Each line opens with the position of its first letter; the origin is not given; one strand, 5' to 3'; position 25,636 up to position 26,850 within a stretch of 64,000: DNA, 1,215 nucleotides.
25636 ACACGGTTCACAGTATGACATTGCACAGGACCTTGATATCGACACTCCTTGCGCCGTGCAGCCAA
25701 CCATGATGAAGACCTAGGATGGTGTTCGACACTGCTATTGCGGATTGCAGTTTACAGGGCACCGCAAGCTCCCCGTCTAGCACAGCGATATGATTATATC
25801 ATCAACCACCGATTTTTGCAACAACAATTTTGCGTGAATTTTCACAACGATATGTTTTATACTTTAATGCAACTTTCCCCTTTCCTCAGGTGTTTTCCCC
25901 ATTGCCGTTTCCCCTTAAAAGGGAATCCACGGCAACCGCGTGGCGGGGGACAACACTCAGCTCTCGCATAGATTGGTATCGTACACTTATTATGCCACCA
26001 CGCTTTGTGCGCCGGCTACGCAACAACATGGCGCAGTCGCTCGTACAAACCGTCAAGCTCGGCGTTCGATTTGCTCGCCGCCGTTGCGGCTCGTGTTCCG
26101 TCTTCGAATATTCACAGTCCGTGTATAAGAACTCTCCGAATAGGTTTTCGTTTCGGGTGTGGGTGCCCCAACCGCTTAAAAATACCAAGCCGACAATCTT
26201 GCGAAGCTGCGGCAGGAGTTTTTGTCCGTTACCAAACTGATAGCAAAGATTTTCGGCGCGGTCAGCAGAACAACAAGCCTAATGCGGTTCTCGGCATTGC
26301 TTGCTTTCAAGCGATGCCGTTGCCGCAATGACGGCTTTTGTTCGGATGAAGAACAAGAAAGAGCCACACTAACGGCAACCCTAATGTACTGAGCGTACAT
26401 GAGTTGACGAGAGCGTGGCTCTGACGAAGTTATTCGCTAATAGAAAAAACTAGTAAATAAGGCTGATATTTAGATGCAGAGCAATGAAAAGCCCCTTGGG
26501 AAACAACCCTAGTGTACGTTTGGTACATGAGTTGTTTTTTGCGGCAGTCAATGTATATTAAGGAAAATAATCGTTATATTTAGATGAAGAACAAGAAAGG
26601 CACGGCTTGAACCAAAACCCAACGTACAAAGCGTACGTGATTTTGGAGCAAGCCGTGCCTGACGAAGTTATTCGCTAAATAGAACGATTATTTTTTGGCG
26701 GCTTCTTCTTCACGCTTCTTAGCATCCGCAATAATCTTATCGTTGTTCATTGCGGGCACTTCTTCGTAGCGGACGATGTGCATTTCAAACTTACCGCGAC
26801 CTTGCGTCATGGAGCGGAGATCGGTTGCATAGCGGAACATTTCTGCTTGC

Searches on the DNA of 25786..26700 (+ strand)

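Call 37: search_dna_similar(query=window:26156-26351:+, collection=plasmids, mode=distant, max_evalue=0.001)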
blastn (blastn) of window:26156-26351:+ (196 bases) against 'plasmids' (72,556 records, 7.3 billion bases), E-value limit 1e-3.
No match.

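Call 38: search_dna_similar(query=window:26156-26351:+, collection=phages, mode=distant, max_evalue=0.001)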
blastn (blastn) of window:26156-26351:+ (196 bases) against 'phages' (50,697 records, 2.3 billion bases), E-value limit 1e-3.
No match.

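Call 41: search_rna_families(source=window, start=25786, end=26700, threshold=evalue, max_evalue=5)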
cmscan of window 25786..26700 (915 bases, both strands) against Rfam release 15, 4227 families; matches with E-value up to 5: 5.
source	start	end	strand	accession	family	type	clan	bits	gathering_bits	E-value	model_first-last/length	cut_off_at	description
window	26209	26378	+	RF02047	Sphinx_2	Gene; lncRNA;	-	25.7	34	0.02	1-158/158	no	Sphinx conserved region 2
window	26564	26697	+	RF04128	MIR8562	Gene; miRNA;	-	23.6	211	0.061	61-185/242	no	MIR8562 microRNA precursor family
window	26592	26665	-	RF00823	lsy-6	Gene; miRNA;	-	18.5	60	0.6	1-74/74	no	lsy-6 microRNA precursor family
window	26444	26465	+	RF01098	RF_site9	Cis-reg; frameshift_element;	-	17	70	4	1-50/50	no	Gag/pro ribosomal frameshift site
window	26461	26528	-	RF02228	sX9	Gene; sRNA;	-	16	44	3.4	1-76/76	no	Xanthomonas sRNA sX9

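Call 58: build_rna_model(alignment_id=A3)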
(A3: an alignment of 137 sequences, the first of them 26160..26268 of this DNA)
Model R1 built from alignment A3 (137 sequences, 123 columns); structure: RNAalifold consensus.
model positions 109; base pairs 12; branch points 0; effective number of sequences 2.93; information 0.59 bits per position. Calibrated on 0.2 Mb of random sequence (short: E-values are rough).
structure used (alignment columns):
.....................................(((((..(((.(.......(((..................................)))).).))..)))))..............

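Call 59: search_with_rna_model(model_id=R1, source=window, filters=off, max_evalue=1)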
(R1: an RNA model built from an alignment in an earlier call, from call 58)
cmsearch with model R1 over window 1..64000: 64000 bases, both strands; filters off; matches with E-value up to 1: 6.
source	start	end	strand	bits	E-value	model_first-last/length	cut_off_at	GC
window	5639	5748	+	96.9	1.6e-23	1-109/109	no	0.5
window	48006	48110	-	95.1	4.6e-23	1-109/109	no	0.49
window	26158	26268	+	94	9e-23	1-109/109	no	0.51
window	5458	5560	+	83.4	5.4e-20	1-109/109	no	0.5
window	45376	45471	+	14.9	0.051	1-109/109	no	0.49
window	60705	60797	-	10.2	0.85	1-109/109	no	0.51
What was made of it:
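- Checked: A covariance model of the 5' part finds exactly four copies in the window: 5458-5560, 5639-5748, 26158-26268 and 48110-48006 (call 59).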
